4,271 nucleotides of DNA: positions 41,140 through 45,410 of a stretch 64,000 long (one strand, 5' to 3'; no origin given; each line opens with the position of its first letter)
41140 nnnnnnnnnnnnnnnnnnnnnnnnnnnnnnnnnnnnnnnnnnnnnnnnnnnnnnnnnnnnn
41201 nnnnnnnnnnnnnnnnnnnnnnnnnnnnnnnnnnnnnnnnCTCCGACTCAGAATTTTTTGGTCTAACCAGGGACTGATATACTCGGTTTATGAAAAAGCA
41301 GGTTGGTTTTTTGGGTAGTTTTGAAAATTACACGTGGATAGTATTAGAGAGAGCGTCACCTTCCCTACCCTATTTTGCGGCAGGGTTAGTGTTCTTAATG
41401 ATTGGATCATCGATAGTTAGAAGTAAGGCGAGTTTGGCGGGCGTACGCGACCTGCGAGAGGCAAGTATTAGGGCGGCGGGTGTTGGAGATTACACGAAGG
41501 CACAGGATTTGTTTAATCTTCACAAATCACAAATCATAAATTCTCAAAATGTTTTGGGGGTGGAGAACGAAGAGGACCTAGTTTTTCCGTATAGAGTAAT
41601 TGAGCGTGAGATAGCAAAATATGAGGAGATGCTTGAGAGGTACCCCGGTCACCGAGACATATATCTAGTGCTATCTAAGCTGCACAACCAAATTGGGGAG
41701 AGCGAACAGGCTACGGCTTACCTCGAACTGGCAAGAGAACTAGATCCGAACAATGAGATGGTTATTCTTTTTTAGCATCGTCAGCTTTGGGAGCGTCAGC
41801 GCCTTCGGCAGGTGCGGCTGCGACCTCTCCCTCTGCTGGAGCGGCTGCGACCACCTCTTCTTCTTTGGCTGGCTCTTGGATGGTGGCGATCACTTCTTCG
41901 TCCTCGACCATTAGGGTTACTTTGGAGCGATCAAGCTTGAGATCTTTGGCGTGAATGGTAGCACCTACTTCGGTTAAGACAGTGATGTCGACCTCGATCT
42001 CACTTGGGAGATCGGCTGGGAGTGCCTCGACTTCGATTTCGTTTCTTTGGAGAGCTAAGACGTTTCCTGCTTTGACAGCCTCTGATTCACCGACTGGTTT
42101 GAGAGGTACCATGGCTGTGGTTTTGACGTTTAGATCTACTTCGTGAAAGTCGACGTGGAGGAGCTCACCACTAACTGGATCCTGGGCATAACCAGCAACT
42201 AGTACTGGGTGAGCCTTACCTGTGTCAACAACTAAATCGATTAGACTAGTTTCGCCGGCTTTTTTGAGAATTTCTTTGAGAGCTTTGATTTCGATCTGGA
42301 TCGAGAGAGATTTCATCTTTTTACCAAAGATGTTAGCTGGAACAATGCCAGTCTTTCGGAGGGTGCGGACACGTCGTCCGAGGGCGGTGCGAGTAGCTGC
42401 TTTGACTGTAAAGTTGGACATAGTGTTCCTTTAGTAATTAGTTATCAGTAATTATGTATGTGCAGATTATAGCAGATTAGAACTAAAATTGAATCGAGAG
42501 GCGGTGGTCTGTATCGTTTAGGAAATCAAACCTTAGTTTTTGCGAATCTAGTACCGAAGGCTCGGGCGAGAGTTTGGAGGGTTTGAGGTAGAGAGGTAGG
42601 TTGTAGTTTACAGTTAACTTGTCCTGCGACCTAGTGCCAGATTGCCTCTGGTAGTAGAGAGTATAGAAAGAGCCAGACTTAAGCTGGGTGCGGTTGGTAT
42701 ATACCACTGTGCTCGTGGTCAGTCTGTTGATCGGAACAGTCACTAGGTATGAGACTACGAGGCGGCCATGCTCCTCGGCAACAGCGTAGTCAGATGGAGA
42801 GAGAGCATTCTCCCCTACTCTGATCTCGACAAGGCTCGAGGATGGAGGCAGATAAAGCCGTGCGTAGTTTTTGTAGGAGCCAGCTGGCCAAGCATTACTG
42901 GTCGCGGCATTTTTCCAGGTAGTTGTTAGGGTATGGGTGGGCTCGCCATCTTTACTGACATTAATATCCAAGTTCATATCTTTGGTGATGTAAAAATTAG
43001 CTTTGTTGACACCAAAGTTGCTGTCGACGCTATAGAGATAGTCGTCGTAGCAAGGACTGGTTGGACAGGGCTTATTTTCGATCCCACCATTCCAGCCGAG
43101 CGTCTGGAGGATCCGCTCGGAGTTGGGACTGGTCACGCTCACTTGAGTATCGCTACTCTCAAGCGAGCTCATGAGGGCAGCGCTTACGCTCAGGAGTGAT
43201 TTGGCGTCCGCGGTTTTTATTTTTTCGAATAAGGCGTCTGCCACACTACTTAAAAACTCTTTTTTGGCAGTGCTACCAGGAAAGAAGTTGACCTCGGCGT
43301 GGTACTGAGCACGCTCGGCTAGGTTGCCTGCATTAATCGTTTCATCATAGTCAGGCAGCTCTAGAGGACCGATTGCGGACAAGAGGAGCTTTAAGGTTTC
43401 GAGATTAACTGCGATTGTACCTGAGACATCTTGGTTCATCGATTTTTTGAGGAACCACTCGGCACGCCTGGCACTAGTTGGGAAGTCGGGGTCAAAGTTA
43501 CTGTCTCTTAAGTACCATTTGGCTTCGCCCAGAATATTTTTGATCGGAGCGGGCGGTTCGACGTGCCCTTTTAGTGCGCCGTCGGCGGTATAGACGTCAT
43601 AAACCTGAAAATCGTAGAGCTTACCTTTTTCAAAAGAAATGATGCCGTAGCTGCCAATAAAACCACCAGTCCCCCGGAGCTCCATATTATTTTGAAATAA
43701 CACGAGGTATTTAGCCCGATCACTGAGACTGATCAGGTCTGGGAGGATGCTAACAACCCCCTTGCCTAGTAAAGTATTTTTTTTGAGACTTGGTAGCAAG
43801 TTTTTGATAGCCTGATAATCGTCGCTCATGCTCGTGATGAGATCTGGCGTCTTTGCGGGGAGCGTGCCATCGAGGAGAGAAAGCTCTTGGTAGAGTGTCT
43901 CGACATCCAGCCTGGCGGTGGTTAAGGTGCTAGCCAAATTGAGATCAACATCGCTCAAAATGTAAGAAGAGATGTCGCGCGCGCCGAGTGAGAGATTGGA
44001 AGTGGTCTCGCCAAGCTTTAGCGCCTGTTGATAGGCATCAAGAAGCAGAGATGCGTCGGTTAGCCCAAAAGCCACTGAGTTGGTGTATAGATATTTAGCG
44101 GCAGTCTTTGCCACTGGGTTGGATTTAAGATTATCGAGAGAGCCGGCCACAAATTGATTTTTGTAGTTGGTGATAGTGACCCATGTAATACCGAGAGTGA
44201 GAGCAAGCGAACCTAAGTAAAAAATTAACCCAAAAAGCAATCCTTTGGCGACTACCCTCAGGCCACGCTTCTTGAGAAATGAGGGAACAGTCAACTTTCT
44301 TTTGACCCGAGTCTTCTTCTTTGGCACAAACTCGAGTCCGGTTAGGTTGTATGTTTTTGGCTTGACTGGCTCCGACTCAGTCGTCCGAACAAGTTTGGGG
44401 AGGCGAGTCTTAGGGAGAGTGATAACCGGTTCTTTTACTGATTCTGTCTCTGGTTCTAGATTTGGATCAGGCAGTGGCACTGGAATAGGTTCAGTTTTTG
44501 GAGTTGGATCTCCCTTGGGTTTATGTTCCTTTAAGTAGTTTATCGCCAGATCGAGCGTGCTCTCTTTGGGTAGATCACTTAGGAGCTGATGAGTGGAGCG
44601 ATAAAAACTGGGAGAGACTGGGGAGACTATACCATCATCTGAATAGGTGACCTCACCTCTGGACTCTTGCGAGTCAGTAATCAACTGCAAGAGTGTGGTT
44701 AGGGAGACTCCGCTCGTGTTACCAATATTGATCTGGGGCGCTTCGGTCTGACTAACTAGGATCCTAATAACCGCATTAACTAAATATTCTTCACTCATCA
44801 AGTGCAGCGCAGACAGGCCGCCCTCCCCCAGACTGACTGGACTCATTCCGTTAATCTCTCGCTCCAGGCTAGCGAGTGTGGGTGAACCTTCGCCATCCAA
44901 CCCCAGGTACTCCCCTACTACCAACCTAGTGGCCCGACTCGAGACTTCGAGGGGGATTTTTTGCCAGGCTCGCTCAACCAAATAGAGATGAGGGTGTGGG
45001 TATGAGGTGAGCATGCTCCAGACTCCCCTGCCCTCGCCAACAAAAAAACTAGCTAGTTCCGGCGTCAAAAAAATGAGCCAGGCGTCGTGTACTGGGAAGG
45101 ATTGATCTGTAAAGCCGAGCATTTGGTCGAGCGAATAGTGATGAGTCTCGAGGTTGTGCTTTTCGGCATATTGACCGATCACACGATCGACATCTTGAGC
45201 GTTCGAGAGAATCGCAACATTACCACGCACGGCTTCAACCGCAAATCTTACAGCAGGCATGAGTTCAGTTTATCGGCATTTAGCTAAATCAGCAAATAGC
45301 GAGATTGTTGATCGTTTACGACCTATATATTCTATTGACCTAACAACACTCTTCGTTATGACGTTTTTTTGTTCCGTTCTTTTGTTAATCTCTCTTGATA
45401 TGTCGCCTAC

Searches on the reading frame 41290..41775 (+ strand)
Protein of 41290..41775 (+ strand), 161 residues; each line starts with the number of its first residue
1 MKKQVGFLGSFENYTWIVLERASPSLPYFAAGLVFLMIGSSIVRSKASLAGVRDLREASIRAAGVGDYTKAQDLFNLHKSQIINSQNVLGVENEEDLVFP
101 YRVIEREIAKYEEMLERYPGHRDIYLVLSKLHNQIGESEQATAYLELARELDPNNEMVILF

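Call 27: search_protein_families(library=pfam, proteins=[window:41290-41775:+], max_evalue=0.001)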
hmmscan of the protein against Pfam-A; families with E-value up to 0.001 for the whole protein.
window:41290-41775:+ (161 aa): 2 families
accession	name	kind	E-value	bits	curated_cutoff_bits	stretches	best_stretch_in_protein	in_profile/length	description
PF14559.12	TPR_19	-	1.3e-05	25.9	25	1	109-156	12-59/68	Tetratricopeptide repeat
PF13428.12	TPR_14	-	0.00016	22.5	23.5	0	123-158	2-37/44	Tetratricopeptide repeat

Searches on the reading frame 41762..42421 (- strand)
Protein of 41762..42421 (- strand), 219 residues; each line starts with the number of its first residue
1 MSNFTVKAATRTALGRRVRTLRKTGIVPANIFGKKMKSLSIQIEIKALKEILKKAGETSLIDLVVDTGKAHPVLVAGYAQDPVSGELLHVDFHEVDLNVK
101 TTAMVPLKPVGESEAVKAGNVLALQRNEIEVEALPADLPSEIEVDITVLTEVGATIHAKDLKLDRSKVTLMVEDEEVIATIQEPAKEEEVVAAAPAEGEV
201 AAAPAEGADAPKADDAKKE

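Call 27: search_protein_families(library=pfam, proteins=[window:41762-42421:-], max_evalue=0.001)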
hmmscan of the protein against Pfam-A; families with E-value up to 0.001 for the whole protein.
window:41762-42421:- (219 aa): 2 families
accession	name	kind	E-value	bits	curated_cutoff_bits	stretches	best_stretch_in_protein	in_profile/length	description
PF14693.11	Ribosomal_TL5_C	-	4.3e-21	75.5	27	1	101-184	2-83/84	Ribosomal protein TL5, C-terminal domain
PF01386.24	Ribosomal_L25p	-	4.2e-18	66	23.6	1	7-92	2-82/82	Ribosomal L25p family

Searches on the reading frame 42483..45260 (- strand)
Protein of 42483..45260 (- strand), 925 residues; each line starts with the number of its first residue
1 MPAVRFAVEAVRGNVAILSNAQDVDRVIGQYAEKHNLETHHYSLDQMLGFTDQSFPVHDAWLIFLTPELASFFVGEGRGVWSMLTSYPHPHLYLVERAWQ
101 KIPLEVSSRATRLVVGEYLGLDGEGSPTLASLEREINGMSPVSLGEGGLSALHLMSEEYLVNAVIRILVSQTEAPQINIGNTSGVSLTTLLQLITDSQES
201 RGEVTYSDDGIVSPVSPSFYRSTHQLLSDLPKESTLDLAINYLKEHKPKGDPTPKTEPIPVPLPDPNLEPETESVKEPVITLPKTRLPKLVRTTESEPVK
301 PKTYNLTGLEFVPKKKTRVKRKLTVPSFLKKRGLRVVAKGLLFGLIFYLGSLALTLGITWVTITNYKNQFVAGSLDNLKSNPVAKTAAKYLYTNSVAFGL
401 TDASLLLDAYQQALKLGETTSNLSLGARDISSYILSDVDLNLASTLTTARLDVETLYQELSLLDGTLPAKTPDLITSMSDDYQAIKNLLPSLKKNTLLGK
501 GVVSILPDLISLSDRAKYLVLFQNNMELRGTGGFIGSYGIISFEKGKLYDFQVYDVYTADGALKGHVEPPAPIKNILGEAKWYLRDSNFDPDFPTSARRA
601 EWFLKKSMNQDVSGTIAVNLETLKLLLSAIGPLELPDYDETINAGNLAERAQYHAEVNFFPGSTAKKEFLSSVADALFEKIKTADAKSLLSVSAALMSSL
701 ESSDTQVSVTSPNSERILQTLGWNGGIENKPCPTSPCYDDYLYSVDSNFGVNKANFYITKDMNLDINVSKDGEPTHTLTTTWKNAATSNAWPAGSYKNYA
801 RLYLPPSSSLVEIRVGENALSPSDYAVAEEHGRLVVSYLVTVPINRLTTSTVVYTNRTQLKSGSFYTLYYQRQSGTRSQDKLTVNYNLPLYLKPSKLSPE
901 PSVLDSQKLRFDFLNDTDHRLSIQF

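Call 27: search_protein_families(library=pfam, proteins=[window:42483-45260:-], max_evalue=0.001)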
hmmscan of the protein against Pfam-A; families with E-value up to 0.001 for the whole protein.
window:42483-45260:- (925 aa): 1 family
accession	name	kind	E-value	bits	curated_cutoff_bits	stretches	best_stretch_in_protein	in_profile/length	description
PF13196.11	DUF4012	-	2.3e-25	90.2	28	1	516-650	4-138/144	Protein of unknown function (DUF4012)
